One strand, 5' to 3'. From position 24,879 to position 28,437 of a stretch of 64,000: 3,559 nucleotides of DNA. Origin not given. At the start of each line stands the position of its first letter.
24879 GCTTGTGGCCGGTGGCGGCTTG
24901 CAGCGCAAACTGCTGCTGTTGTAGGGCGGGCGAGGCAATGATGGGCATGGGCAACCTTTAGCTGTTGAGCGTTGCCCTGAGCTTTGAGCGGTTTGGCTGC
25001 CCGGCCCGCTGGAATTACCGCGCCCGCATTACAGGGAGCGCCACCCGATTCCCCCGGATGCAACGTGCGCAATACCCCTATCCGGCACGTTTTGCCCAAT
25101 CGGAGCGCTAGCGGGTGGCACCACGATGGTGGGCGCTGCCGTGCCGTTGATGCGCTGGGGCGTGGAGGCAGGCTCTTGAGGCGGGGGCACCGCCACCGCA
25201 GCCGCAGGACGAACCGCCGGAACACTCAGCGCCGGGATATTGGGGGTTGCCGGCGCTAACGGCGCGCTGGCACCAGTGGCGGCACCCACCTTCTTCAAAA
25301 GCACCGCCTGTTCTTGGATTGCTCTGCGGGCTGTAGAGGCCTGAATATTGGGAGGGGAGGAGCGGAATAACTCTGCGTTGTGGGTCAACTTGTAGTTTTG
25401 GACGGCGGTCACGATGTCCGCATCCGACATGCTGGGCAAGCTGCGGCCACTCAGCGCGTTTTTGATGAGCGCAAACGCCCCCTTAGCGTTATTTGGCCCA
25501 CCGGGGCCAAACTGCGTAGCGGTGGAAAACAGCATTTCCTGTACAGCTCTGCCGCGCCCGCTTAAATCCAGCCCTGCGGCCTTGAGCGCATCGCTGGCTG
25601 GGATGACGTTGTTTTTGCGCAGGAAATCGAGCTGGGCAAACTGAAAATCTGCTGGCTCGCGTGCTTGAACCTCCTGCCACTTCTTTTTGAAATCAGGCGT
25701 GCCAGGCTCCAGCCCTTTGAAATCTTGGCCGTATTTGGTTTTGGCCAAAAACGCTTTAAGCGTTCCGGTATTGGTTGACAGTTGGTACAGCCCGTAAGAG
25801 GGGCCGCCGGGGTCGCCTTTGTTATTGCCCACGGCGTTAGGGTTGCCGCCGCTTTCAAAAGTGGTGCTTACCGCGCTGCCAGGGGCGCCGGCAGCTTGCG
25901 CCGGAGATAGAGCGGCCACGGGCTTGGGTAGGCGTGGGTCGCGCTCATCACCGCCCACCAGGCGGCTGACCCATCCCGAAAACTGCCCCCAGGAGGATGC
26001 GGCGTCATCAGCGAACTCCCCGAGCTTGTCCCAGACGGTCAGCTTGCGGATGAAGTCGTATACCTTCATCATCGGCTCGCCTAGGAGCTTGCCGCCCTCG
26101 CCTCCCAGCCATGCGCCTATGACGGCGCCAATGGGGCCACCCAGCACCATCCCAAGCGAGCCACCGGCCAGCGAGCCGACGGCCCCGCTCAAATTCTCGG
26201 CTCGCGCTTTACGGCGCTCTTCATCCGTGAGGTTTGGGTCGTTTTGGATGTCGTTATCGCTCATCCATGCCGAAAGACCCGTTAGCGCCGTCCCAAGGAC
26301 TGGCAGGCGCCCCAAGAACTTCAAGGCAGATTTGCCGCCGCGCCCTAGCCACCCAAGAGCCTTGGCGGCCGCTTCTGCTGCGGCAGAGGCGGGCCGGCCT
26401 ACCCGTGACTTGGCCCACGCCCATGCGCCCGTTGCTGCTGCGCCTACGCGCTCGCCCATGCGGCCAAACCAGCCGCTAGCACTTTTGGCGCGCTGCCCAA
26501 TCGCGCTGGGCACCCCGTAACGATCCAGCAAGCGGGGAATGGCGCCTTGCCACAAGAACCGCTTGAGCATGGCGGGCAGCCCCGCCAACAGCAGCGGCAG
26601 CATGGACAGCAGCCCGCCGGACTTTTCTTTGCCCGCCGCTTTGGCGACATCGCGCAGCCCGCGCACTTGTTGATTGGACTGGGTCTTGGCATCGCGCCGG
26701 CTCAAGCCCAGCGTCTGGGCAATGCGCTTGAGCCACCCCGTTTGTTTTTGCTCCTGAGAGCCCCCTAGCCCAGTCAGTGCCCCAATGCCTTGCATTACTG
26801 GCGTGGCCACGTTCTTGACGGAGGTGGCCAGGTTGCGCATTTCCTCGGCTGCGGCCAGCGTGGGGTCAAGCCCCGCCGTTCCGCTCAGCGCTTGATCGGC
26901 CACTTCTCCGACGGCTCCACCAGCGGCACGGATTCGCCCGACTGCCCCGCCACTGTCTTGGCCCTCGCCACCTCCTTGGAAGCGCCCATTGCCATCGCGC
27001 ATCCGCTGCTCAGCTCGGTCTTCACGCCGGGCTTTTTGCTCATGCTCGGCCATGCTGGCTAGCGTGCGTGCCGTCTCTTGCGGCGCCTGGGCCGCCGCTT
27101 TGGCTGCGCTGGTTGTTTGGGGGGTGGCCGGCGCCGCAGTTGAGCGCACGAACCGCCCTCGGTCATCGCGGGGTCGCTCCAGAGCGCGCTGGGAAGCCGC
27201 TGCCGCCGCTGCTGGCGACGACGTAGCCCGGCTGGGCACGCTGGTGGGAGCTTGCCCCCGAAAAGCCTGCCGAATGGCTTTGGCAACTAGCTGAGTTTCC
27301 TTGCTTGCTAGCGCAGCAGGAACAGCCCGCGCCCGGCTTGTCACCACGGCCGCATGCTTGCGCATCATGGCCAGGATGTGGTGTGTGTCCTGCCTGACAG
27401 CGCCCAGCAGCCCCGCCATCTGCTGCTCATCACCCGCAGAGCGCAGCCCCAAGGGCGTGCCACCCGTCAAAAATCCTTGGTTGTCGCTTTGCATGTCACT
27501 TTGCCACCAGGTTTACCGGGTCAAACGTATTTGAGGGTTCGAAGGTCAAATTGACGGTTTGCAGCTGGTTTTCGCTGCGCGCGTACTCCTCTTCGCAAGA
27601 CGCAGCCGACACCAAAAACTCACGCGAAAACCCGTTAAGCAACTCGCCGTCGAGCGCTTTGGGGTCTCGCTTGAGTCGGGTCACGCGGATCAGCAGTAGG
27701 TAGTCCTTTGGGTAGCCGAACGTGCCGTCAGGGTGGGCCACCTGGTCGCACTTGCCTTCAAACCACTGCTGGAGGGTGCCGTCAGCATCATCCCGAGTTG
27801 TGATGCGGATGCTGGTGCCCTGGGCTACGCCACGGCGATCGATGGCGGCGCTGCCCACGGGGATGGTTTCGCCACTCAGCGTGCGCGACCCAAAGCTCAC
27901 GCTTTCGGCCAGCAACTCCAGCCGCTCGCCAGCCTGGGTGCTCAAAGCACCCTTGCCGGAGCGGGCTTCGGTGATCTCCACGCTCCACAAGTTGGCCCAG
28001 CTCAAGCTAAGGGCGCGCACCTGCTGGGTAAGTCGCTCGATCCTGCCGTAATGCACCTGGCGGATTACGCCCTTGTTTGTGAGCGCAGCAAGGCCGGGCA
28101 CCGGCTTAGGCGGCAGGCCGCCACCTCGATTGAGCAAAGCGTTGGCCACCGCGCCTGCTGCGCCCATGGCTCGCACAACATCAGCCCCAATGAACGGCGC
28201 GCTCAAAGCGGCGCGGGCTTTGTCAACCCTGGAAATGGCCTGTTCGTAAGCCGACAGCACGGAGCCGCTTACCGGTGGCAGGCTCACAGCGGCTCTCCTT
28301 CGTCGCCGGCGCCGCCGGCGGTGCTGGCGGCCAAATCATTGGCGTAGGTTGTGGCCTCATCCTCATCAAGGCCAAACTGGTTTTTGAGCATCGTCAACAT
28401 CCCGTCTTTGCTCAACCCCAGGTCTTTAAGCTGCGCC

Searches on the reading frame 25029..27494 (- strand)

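Call 51: search_protein_families(library=phrogs, proteins=[window:25029-27494:-], max_evalue=0.0001)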
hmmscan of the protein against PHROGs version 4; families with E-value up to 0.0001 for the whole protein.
window:25029-27494:- (821 aa): 6 families
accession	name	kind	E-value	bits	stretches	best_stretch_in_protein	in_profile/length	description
phrog_34863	-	unknown function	1.6e-45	156.6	2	532-735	540-739/966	-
phrog_26249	-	unknown function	3.5e-24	85.4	1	540-734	1468-1663/1925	-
phrog_6922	-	unknown function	1.5e-19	71.2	2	139-472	122-375/768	-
phrog_167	-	tail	3.7e-08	32.6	1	125-476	381-723/1555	tail length tape measure protein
phrog_4067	-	other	1.7e-06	27.8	1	394-472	376-453/980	transglycosylase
phrog_1047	-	tail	1.9e-05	23.9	1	202-493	693-918/1251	tail associated lysin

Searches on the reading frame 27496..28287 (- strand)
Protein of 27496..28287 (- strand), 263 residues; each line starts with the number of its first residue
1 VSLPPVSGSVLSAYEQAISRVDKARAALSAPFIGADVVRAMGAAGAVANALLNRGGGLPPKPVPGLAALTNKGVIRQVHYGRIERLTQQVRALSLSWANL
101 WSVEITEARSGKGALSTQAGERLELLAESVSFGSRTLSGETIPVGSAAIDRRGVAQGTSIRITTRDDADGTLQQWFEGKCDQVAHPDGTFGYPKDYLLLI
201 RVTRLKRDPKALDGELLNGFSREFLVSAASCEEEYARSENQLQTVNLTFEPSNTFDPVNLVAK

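Call 51: search_protein_families(library=phrogs, proteins=[window:27496-28287:-], max_evalue=0.0001)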
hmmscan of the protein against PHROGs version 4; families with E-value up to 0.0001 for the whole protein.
window:27496-28287:- (263 aa): 2 families
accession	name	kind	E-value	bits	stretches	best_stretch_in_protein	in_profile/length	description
phrog_24337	-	unknown function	2.2e-30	107.2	1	85-255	119-287/292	-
phrog_1842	-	tail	2.5e-14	54.6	1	121-249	58-181/204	tail tube protein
